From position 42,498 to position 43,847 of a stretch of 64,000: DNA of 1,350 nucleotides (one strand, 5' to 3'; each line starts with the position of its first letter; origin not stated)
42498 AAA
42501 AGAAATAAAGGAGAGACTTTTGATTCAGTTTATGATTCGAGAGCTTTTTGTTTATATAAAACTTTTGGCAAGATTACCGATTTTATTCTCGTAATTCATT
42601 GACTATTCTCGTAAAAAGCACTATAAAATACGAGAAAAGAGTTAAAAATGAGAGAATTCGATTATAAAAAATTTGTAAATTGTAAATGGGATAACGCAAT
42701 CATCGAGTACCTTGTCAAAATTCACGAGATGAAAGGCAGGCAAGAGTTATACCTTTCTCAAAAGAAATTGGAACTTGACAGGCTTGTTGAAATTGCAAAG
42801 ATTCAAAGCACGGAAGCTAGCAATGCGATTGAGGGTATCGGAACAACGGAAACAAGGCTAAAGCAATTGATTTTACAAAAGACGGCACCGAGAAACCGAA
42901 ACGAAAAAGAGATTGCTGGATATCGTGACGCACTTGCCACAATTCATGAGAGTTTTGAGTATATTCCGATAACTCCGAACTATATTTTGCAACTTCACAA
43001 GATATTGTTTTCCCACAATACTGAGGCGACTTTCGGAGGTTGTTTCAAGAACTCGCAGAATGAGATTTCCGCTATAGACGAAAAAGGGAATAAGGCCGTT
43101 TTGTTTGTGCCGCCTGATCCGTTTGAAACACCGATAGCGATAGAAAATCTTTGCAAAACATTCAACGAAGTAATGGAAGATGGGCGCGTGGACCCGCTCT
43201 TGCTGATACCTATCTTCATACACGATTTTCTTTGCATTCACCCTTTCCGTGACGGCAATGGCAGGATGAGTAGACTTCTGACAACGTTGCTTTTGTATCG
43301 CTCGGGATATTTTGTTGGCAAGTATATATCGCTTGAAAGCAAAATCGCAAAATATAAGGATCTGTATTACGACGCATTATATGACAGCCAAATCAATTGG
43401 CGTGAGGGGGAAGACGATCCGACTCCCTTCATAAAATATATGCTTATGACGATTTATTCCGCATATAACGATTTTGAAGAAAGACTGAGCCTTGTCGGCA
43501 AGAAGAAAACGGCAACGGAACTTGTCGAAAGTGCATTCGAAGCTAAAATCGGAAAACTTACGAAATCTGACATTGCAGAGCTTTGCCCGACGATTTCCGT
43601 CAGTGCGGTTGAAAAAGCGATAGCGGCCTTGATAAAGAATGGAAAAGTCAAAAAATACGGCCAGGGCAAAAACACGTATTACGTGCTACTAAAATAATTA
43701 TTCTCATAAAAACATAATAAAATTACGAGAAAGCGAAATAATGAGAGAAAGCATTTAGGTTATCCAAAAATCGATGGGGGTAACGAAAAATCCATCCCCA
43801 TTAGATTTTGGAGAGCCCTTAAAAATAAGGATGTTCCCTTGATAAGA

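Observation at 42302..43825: Fic gene carried by a transposase-less element with perfect 24-bp terminal inverted repeats and an 8-bp target duplication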

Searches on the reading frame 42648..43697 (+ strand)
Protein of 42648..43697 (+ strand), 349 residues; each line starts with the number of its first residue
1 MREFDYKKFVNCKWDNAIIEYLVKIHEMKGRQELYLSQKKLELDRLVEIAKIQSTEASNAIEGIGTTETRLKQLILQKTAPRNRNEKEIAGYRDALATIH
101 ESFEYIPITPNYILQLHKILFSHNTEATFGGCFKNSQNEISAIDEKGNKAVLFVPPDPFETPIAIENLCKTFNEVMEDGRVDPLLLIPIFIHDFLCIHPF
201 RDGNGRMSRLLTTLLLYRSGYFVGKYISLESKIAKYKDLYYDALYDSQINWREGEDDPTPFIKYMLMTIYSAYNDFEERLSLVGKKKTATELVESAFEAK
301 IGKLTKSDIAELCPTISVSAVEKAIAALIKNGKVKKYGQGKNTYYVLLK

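Call 7: find_encoding_contigs(protein=window:42648-43697:+, flank=6000, max_places=10)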
Protein window:42648-43697:+ (349 aa): no gene with exactly this product is on record in the collection.

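Call 8: search_protein_families(library=pfam, proteins=[window:42648-43697:+], max_evalue=0.01)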
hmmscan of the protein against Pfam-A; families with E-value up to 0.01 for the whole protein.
window:42648-43697:+ (349 aa): 2 families
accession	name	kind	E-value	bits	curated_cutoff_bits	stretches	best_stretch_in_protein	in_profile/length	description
PF02661.23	Fic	-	1.2e-18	68.1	24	1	107-216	1-93/93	Fic/DOC family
PF22168.2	DIP2311-like_C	-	0.00034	21.3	27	1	299-346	15-61/63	Transcriptional regulator DIP2311-like, C-terminal domain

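Call 15: find_homologous_proteins(query=window:42648-43697:+, max_evalue=1e-20)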
Query window:42648-43697:+ (349 aa): 8000 proteins with E <= 1e-20 among 8000 candidates; the best 120 are listed.
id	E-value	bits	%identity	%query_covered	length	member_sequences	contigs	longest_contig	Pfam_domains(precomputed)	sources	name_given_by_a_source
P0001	9.1e-230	779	99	100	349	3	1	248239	PF02661.24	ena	-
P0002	1.7e-223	759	97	100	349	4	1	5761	PF02661.24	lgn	-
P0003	5.6e-223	757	97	100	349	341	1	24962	PF02661.24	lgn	-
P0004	1.6e-221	752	97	100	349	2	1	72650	PF02661.24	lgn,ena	-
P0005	1.7e-208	709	99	92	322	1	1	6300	PF02661.24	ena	-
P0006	2.6e-206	702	90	100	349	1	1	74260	PF02661.24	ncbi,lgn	-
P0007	1.7e-204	696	88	100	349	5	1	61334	PF02661.24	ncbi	-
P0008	1.2e-203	694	87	100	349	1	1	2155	PF02661.24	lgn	-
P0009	1.2e-203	694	88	100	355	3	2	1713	PF02661.24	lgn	-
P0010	8.3e-202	688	88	100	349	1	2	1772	PF02661.24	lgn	-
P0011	1.0e-201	687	86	99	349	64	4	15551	PF02661.24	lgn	-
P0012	1.8e-201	686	87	100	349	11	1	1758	PF02661.24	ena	-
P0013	4.5e-201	685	87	100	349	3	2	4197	PF02661.24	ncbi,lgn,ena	-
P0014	2.1e-200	683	87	100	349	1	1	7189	PF02661.24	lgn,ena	-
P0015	4.0e-200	682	87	100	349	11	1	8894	PF02661.24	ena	-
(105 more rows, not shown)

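Call 16: find_encoding_contigs(protein=P0001, flank=5000, max_places=4)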
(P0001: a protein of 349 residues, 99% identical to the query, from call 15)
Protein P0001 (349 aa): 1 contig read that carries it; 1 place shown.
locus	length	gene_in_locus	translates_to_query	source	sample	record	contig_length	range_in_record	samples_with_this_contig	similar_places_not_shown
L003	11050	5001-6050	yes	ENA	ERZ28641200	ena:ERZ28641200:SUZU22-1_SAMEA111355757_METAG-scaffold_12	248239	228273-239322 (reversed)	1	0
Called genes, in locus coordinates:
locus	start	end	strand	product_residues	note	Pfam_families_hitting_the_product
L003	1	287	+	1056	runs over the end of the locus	PF08455:SNF2_assoc, PF04851:ResIII, PF00176:SNF2-rel_dom, PF00271:Helicase_C, PF16203:ERCC3_RAD25_C (faint)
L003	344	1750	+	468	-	PF03706:LPG_synthase_TM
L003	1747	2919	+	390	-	PF13439:Glyco_transf_4, PF13477:Glyco_trans_4_2 (weak), PF13579:Glyco_trans_4_4, PF00534:Glycos_transf_1, PF13692:Glyco_trans_1_4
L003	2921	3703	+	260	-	PF21982:RecX_HTH1 (faint), PF21981:RecX_HTH3 (faint)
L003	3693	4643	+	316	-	PF01336:tRNA_anti-codon (weak), PF01966:HD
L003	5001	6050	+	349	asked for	PF02661:Fic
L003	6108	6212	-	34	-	-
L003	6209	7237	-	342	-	PF00356:LacI, PF00532:Peripla_BP_1, PF13407:Peripla_BP_4 (weak), PF13377:Peripla_BP_3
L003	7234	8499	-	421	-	PF02055:Glyco_hydro_30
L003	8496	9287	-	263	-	-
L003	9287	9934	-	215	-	-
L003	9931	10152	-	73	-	-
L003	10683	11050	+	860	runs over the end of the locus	PF09479:Flg_new, PF02368:Big_2 (faint)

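Call 17: find_encoding_contigs(protein=P0004, flank=5000, max_places=4)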
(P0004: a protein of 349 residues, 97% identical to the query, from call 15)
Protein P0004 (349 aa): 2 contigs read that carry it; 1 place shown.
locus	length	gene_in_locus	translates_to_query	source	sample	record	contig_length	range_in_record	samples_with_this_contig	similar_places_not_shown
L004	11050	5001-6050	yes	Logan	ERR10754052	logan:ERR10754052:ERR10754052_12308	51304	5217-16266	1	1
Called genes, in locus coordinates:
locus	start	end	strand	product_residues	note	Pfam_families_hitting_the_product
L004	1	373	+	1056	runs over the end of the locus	PF08455:SNF2_assoc, PF04851:ResIII, PF00176:SNF2-rel_dom, PF00271:Helicase_C, PF16203:ERCC3_RAD25_C (weak)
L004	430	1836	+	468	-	PF03706:LPG_synthase_TM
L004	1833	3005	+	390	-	PF13439:Glyco_transf_4, PF13477:Glyco_trans_4_2 (weak), PF13579:Glyco_trans_4_4, PF00534:Glycos_transf_1, PF13692:Glyco_trans_1_4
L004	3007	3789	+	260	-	PF21982:RecX_HTH1 (faint), PF21981:RecX_HTH3 (faint)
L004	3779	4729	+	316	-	PF01336:tRNA_anti-codon (weak), PF01966:HD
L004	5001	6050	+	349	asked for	PF02661:Fic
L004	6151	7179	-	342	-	PF00356:LacI, PF00532:Peripla_BP_1, PF13407:Peripla_BP_4 (weak), PF13377:Peripla_BP_3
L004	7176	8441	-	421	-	PF02055:Glyco_hydro_30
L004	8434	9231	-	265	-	-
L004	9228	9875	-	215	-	-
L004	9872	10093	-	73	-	-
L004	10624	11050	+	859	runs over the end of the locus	PF09479:Flg_new, PF02368:Big_2 (faint)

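Call 18: find_encoding_contigs(protein=P0006, flank=5000, max_places=4)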
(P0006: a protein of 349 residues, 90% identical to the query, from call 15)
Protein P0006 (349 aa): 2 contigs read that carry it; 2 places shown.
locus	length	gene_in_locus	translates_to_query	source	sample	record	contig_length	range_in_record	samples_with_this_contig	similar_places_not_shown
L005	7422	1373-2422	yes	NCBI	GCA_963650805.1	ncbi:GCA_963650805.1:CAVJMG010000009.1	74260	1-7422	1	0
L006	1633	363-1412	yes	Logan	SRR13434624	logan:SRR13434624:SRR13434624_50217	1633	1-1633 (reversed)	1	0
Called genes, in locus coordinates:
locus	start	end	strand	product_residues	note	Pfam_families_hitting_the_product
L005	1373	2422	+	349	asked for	PF02661:Fic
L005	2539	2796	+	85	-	PF02604:PhdYeFM_antitox (weak)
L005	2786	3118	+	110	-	PF05016:ParE_toxin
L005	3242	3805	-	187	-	-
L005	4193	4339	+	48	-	-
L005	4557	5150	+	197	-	-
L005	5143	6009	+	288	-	PF08843:AbiEii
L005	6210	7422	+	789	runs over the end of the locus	PF06165:GH94_b-supersand, PF17167:Glyco_hydro_94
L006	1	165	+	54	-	?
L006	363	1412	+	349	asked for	PF02661:Fic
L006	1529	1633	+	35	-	?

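Call 46: find_encoding_contigs(protein=P0007, flank=4000, max_places=5)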
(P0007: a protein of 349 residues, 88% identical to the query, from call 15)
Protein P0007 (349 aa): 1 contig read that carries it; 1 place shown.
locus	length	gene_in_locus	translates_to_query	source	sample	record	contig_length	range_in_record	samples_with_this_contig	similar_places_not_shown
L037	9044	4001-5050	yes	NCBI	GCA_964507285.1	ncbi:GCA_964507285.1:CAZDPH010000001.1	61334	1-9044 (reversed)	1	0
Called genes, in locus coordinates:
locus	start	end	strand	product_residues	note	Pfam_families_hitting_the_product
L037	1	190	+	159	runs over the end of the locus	-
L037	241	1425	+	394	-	-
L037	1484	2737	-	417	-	PF00817:IMS, PF21999:IMS_HHH_1 (weak), PF11799:IMS_C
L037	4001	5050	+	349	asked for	PF02661:Fic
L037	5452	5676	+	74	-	-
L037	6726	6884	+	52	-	-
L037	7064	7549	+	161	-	-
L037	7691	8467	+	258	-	-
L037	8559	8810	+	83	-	PF02604:PhdYeFM_antitox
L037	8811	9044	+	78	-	?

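Call 47: find_encoding_contigs(protein=P0003, flank=4000, max_places=10)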
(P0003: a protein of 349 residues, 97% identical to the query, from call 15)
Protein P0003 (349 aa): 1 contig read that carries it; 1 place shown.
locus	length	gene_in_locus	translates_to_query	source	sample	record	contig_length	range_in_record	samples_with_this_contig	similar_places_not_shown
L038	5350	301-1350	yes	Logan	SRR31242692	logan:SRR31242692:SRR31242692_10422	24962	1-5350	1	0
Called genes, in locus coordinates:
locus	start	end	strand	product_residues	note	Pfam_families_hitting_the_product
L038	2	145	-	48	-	?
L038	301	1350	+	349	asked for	PF02661:Fic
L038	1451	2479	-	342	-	PF00356:LacI, PF00532:Peripla_BP_1, PF13377:Peripla_BP_3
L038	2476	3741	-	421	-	PF02055:Glyco_hydro_30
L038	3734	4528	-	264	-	-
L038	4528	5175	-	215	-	-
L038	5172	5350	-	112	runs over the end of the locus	-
